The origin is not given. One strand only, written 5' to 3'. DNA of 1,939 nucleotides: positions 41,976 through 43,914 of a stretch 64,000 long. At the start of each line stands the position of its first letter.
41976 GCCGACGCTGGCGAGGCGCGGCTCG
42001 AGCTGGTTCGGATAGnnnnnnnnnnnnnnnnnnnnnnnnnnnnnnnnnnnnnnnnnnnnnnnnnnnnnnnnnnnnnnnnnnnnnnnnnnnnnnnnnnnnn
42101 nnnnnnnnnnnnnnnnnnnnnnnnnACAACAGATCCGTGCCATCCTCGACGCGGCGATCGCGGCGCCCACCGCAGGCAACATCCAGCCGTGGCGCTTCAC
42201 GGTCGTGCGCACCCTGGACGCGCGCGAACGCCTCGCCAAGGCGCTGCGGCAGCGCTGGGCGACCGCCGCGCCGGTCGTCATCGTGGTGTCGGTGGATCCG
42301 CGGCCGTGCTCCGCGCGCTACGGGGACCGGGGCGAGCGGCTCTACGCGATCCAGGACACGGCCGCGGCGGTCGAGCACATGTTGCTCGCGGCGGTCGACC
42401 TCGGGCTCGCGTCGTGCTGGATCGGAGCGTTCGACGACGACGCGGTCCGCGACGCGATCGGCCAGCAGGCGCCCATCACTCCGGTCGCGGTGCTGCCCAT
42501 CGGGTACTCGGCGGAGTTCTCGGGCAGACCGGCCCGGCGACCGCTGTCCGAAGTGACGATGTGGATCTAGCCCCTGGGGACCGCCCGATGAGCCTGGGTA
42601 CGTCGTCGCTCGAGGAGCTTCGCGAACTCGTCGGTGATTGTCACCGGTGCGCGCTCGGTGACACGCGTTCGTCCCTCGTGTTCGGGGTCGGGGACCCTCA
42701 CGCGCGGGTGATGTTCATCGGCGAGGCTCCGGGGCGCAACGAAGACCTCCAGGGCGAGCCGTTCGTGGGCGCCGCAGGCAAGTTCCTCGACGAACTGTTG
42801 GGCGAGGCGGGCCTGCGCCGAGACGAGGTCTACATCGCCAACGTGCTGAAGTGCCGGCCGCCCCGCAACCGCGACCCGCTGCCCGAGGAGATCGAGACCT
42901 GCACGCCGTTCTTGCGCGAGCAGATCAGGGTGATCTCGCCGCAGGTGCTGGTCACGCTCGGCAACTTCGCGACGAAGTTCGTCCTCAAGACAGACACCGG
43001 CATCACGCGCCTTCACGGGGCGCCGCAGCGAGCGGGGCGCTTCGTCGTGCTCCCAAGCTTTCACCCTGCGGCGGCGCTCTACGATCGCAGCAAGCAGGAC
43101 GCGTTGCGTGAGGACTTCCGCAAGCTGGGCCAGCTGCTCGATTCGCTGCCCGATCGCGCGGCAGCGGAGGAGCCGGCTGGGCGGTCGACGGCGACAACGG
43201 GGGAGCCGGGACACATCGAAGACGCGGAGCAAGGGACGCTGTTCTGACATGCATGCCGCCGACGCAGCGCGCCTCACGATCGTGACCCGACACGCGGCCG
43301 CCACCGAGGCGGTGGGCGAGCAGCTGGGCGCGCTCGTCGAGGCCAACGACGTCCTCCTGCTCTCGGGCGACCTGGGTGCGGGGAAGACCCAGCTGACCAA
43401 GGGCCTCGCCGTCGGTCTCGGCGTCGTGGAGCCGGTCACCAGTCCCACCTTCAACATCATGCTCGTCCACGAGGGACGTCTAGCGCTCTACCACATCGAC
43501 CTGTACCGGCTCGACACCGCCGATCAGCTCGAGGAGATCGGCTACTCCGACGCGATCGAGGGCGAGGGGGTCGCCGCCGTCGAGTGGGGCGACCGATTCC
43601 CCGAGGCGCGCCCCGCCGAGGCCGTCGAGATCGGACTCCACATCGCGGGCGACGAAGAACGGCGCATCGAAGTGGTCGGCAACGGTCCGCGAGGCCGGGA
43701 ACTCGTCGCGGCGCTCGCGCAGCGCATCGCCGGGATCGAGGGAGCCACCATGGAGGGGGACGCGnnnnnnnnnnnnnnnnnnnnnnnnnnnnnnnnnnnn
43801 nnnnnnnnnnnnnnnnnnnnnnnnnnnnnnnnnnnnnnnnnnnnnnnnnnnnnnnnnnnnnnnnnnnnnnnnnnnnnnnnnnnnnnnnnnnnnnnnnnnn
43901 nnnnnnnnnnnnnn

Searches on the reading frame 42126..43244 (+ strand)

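Call 37: search_protein_families(library=pfam, proteins=[window:42126-43244:+], max_evalue=0.001)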
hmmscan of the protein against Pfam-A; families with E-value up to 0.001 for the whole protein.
window:42126-43244:+ (373 aa): 1 family
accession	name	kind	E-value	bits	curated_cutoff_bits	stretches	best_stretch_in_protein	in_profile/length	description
PF03167.25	UDG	-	4.5e-39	134.2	24.3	1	186-328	1-134/141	Uracil DNA glycosylase superfamily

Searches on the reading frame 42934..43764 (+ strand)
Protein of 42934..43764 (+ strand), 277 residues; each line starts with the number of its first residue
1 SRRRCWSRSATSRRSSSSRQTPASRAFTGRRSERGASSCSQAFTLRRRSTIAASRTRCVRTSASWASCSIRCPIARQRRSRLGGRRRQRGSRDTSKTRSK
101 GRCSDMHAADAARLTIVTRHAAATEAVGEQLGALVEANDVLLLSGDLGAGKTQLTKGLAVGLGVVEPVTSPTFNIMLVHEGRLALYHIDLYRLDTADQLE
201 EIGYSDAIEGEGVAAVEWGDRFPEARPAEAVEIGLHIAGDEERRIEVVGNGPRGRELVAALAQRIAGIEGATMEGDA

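Call 37: search_protein_families(library=pfam, proteins=[window:42934-43764:+], max_evalue=0.001)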
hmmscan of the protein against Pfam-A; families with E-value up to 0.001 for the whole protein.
window:42934-43764:+ (277 aa): 1 family
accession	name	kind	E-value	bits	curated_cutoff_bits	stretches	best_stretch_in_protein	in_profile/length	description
PF02367.23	TsaE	-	4e-35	121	26.6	1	120-244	3-127/128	Threonylcarbamoyl adenosine biosynthesis protein TsaE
